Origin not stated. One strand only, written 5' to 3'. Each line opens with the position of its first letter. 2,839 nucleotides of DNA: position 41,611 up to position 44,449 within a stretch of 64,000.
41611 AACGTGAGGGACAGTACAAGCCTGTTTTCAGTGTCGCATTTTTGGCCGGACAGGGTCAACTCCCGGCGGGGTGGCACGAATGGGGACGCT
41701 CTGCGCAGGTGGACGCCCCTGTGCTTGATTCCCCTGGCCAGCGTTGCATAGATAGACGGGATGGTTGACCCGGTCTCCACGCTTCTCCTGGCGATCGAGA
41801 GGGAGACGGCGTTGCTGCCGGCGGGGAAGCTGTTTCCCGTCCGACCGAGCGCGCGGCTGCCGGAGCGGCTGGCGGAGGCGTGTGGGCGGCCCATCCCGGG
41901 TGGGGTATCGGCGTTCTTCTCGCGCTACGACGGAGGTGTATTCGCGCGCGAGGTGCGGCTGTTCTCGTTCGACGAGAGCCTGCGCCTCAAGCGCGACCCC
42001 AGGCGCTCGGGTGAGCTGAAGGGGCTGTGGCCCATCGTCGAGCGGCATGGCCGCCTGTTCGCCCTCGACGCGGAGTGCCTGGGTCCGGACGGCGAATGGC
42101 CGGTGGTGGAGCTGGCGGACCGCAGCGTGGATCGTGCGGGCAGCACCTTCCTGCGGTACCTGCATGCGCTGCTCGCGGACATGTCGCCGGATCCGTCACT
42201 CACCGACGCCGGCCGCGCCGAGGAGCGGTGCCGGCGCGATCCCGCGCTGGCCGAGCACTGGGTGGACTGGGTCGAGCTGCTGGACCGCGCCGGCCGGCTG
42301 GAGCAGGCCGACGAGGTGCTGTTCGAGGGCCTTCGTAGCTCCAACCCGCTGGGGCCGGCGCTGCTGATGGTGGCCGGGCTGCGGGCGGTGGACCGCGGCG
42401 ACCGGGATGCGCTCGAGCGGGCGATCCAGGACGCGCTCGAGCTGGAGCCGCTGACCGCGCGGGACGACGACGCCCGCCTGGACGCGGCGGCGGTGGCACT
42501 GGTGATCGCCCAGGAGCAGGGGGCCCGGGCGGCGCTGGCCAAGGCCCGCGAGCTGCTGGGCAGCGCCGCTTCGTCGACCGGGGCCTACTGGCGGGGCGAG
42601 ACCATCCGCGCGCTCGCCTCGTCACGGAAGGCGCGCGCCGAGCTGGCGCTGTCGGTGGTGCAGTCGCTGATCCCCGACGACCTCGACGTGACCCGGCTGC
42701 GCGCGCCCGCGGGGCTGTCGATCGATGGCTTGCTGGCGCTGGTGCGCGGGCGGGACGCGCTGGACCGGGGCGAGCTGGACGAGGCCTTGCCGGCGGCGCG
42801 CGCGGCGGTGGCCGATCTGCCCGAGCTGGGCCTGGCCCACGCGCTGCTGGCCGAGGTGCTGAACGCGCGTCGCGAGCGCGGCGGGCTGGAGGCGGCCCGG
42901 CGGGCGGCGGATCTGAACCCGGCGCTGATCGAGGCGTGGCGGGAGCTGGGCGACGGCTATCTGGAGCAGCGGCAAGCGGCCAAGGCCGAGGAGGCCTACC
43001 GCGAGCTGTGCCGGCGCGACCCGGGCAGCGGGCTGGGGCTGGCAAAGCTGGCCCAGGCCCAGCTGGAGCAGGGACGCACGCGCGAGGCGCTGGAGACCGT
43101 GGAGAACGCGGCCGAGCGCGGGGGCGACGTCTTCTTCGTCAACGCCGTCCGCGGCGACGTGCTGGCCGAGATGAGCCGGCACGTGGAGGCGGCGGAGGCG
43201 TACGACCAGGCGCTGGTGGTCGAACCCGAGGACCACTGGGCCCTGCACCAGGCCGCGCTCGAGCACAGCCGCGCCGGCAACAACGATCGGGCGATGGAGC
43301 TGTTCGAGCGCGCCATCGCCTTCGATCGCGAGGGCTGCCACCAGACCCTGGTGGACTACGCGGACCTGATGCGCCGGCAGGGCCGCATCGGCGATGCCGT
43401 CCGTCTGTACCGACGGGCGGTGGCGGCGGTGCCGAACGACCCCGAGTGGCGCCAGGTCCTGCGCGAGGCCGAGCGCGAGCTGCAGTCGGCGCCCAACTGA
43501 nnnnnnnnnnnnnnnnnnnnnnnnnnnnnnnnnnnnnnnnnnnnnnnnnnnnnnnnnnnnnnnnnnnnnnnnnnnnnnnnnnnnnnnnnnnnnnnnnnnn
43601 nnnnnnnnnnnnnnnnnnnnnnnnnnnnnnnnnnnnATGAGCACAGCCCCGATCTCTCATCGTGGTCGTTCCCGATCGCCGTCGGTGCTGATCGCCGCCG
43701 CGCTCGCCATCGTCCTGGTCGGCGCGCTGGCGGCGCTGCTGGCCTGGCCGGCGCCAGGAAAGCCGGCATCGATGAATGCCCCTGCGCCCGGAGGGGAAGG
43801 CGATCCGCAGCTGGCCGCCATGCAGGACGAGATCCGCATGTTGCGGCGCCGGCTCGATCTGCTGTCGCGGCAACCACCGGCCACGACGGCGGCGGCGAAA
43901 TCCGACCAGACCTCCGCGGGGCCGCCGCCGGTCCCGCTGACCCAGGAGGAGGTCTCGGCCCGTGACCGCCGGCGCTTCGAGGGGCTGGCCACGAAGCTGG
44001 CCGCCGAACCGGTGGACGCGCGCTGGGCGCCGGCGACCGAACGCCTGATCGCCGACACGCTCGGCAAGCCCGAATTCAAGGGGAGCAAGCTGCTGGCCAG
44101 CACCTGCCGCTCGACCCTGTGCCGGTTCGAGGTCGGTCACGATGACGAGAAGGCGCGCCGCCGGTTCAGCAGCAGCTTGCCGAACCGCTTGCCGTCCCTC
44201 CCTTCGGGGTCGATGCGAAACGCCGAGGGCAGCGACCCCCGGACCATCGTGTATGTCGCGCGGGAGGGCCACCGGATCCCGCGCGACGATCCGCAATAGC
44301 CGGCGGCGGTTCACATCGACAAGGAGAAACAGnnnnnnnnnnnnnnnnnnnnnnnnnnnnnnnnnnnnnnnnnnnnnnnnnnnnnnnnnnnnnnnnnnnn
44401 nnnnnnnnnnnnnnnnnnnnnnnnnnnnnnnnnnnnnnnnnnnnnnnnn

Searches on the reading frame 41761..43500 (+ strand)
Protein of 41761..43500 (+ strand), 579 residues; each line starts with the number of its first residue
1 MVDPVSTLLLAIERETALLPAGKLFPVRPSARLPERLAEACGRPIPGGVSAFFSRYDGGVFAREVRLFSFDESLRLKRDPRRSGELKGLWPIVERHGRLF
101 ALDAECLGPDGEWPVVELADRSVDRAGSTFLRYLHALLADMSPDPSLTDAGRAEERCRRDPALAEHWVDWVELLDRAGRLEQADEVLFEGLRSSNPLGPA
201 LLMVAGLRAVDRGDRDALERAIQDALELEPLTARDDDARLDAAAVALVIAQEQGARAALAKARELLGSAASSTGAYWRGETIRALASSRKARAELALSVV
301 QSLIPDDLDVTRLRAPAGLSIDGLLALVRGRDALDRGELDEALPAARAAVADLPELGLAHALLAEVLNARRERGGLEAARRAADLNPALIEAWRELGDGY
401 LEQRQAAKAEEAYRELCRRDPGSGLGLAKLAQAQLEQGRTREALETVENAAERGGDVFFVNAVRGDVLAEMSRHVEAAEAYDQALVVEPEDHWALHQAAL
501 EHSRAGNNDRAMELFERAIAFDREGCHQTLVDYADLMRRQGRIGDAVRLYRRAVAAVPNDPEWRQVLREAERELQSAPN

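Call 10: search_protein_families(library=pfam, proteins=[window:41761-43500:+], max_evalue=0.001)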
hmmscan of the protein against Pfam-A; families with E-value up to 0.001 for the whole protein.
window:41761-43500:+ (579 aa): 14 families
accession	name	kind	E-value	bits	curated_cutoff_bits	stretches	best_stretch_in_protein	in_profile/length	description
PF13428.12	TPR_14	-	4.1e-16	58.3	23.5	2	530-566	4-40/44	Tetratricopeptide repeat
PF07719.23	TPR_2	-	2e-15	56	27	1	391-422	2-33/34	Tetratricopeptide repeat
PF13432.12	TPR_16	-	7e-12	46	32.7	2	498-561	3-65/65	Tetratricopeptide repeat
PF00515.34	TPR_1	-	1.5e-11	44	27.8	0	464-491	7-34/34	Tetratricopeptide repeat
PF13414.12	TPR_11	-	1.5e-10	41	26.8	0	536-562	3-29/42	TPR repeat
PF14559.12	TPR_19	-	9.1e-10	39.2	25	2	505-567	4-65/68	Tetratricopeptide repeat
PF13431.12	TPR_17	-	1.6e-09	37.7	24.4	0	412-445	1-34/34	Tetratricopeptide repeat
PF13181.12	TPR_8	-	9.5e-08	32.1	25.7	0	494-523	3-32/34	Tetratricopeptide repeat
PF13424.12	TPR_12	-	3.2e-06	27.7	30.1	0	464-523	9-76/77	Tetratricopeptide repeat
PF13174.12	TPR_6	-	3.5e-05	24.6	26.3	0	395-423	5-33/33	Tetratricopeptide repeat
PF09976.15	TPR_21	-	4.6e-05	23.7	25.5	1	402-487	88-175/193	Tetratricopeptide repeat-like domain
PF13176.12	TPR_7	-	8.7e-05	22.8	27.9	0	499-524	6-33/36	Tetratricopeptide repeat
PF25064.1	ARM_TT21_5th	-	0.00016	22.4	27.8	0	474-519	17-62/117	TT21 fifth ARM repeats domain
PF12569.14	NatA_aux_su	-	0.00058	19.4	33.3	0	435-492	15-72/515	N-terminal acetyltransferase A, auxiliary subunit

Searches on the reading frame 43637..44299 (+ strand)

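Call 52: search_protein_families(library=pfam, proteins=[window:43637-44299:+], max_evalue=10)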
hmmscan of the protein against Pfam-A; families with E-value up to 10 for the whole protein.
window:43637-44299:+ (220 aa): 2 families
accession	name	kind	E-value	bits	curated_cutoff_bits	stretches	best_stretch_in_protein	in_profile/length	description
PF05029.18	TIMELESS_C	-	0.22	12.3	23.8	1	85-121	24-63/88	Timeless PAB domain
PF04102.17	SlyX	-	0.4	11.8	30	1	59-98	26-65/67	SlyX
